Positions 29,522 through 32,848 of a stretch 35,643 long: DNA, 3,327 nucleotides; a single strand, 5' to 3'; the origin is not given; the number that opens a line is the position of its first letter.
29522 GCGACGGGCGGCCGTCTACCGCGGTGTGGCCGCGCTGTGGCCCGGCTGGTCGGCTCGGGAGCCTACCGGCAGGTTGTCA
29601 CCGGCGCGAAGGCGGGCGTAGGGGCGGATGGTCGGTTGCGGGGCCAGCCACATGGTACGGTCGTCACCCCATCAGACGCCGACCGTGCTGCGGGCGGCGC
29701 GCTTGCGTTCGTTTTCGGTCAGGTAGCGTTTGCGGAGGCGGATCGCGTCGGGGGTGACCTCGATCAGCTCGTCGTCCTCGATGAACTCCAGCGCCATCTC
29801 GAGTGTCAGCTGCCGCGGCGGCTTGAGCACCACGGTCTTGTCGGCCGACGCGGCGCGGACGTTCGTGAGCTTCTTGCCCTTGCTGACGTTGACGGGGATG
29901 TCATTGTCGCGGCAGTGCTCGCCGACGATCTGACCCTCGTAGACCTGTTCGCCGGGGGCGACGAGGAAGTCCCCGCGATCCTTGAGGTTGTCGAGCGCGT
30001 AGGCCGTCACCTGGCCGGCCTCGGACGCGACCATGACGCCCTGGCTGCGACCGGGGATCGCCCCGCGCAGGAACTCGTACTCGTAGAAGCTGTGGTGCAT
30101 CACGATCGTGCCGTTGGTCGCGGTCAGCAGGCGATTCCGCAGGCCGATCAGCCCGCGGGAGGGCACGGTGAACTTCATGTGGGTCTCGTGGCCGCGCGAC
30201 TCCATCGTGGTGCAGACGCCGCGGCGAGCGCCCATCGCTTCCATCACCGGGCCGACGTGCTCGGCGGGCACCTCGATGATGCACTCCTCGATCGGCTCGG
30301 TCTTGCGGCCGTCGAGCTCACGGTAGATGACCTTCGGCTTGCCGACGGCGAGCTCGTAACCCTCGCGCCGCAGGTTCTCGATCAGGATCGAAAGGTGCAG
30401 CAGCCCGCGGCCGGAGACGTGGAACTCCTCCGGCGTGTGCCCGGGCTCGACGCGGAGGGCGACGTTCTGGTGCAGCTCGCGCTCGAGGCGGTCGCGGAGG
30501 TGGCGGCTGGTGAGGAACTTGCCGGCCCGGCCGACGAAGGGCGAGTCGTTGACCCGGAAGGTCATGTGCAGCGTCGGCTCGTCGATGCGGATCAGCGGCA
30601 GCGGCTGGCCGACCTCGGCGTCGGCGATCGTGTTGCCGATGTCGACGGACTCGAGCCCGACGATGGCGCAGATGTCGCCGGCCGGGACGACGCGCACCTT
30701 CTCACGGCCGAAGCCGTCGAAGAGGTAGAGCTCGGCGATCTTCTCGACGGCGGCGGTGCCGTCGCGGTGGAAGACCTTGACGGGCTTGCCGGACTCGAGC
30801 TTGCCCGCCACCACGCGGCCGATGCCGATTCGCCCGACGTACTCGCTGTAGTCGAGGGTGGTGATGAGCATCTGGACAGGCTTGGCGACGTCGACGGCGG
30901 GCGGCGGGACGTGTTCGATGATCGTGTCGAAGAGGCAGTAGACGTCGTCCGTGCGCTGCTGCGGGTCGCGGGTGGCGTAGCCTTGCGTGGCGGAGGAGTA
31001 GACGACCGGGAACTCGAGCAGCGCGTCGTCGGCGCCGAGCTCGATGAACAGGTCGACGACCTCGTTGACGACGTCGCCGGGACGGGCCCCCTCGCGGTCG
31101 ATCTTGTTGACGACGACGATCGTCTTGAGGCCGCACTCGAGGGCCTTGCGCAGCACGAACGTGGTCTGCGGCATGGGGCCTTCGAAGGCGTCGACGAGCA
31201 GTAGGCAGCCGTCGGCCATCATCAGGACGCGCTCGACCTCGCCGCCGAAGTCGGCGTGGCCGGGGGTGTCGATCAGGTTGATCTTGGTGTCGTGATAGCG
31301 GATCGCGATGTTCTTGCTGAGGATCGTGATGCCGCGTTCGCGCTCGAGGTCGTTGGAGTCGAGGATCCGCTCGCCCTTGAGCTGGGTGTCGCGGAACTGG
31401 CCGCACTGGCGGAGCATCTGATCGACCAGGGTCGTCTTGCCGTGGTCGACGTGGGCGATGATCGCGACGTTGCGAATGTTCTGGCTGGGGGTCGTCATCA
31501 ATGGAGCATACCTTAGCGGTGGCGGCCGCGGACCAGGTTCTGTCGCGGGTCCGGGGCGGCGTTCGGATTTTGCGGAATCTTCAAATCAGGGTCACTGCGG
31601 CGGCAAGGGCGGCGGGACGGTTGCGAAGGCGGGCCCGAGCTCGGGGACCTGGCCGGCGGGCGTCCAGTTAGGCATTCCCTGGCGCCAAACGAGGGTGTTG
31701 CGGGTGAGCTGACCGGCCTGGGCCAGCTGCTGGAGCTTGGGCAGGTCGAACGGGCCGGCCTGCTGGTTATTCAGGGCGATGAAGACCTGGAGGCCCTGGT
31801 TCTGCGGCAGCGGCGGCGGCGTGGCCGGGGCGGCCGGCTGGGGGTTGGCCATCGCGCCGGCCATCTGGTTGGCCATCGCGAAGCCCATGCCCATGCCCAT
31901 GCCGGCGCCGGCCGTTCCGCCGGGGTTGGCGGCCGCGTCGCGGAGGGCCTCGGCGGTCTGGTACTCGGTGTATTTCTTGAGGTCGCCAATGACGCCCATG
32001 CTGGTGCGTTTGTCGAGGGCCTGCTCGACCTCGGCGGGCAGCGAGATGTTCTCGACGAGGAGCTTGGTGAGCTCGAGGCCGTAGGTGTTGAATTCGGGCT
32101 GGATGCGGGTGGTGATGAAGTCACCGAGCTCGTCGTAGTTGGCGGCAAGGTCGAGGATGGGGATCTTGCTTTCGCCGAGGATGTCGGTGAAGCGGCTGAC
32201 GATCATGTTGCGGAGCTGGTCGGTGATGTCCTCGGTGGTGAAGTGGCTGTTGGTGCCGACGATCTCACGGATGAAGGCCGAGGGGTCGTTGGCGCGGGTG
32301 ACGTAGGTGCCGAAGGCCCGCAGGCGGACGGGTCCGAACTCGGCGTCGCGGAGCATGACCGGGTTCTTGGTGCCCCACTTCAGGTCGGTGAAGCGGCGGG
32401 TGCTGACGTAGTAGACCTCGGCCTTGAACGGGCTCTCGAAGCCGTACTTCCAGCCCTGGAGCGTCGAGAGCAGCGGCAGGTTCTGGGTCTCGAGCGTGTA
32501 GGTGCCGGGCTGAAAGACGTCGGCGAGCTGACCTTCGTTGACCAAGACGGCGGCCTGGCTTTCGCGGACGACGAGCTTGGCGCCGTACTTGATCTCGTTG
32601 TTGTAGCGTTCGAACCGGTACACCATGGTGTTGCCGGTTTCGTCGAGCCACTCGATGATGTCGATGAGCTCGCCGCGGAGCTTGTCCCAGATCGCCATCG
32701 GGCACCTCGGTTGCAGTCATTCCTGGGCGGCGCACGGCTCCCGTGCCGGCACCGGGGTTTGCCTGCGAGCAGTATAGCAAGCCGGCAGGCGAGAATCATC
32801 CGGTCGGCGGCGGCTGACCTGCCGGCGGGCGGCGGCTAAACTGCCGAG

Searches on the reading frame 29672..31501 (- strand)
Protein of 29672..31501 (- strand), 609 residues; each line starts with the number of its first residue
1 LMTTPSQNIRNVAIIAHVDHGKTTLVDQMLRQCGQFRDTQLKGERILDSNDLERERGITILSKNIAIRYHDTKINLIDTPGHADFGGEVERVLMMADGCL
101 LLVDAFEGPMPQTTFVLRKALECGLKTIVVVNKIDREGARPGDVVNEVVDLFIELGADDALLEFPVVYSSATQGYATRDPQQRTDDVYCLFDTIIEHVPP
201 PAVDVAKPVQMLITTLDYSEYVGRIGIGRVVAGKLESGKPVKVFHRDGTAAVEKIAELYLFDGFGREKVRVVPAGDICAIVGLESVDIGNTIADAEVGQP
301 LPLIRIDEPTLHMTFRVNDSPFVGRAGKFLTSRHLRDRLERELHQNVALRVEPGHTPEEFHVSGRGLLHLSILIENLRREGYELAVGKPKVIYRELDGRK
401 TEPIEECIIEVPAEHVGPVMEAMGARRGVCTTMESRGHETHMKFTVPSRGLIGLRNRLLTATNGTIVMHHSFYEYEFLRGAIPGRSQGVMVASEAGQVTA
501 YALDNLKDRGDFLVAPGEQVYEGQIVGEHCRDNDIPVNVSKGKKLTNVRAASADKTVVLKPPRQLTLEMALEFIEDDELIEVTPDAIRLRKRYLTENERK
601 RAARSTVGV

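Call 46: search_protein_families(library=pfam, proteins=[window:29672-31501:-], max_evalue=0.001)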
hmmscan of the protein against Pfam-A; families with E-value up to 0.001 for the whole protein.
window:29672-31501:- (609 aa): 6 families
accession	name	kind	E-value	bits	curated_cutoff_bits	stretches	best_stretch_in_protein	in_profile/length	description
PF00009.33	GTP_EFTU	-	3.7e-55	186.9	26.5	1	8-200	2-188/188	Elongation factor Tu GTP binding domain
PF21018.2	BipA_C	-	1.2e-45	154.2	23.8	1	487-595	1-109/110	TypA/BipA C-terminal domain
PF00679.30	EFG_C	-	6.4e-19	68.2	27.9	1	401-482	3-85/89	Elongation factor G C-terminus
PF03144.31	GTP_EFTU_D2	-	5.7e-09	36.7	30.3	1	223-293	1-73/73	Elongation factor Tu domain 2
PF22042.2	EF-G_D2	-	1.4e-07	32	27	1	216-293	11-82/84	Elongation factor G domain 2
PF01926.29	MMR_HSR1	-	4.5e-05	24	21.9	1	12-133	2-113/113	50S ribosome-binding GTPase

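Call 47: find_homologous_proteins(query=window:29672-31501:-, max_evalue=1e-50)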
Query window:29672-31501:- (609 aa): 8000 proteins with E <= 1e-50 among 8000 candidates; the best 120 are listed.
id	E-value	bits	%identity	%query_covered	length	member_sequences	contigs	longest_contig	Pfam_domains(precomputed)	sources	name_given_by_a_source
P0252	0.0e+0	1095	79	99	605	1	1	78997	PF21018.3,PF00679.31,PF00009.34,PF03144.32,PF22042.3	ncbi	-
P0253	0.0e+0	1093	80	99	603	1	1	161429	PF21018.3,PF00679.31,PF00009.34,PF03144.32,PF22042.3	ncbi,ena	-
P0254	0.0e+0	1090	77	98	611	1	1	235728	PF21018.3,PF00679.31,PF00009.34,PF03144.32,PF22042.3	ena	-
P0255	0.0e+0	1083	78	98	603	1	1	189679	PF21018.3,PF00679.31,PF00009.34,PF03144.32,PF22042.3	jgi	-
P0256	0.0e+0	1083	79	99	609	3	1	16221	PF21018.3,PF00679.31,PF00009.34,PF03144.32,PF22042.3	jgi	jgi:GTP-binding protein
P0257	0.0e+0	1081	78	99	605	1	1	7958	PF21018.3,PF00679.31,PF00009.34,PF03144.32,PF22042.3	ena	-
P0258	0.0e+0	1080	78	98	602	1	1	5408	PF21018.3,PF00679.31,PF00009.34,PF03144.32,PF22042.3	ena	-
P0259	0.0e+0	1075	77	98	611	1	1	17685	PF21018.3,PF00679.31,PF00009.34,PF03144.32,PF22042.3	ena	-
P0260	0.0e+0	1072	77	99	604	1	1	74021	PF21018.3,PF00679.31,PF00009.34,PF03144.32,PF22042.3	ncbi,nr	ncbi:MAG: translational GTPase TypA [Planctomycetes bacterium]|nr:translational GTPase TypA [Plancto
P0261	0.0e+0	1070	78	98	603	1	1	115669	PF21018.3,PF00679.31,PF00009.34,PF03144.32,PF22042.3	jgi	-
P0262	0.0e+0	1070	77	98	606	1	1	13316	PF21018.3,PF00679.31,PF00009.34,PF03144.32,PF22042.3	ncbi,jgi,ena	-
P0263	0.0e+0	1070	77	98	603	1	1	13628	PF21018.3,PF00679.31,PF00009.34,PF03144.32,PF22042.3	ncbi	-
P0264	0.0e+0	1070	79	99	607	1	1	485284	PF21018.3,PF00679.31,PF00009.34,PF03144.32,PF22042.3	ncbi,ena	-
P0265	0.0e+0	1070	76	99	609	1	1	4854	PF21018.3,PF00679.31,PF00009.34,PF03144.32,PF22042.3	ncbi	-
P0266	0.0e+0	1069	77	99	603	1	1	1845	PF21018.3,PF00679.31,PF00009.34,PF03144.32,PF22042.3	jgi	jgi:GTP-binding protein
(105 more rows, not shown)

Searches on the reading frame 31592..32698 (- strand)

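Call 46: search_protein_families(library=pfam, proteins=[window:31592-32698:-], max_evalue=0.001)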
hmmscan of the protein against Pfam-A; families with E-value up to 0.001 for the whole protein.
window:31592-32698:- (368 aa): 3 families
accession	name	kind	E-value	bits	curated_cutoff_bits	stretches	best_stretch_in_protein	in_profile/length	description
PF13421.11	Band_7_1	-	2.2e-106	354.6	24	1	26-236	1-211/211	SPFH domain-Band 7 family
PF14237.11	GYF_2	-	8.2e-22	77.2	25.8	1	306-354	2-50/50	GYF domain 2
PF01145.31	Band_7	-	7.9e-19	68.8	23.6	1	43-243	2-166/176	SPFH domain / Band 7 family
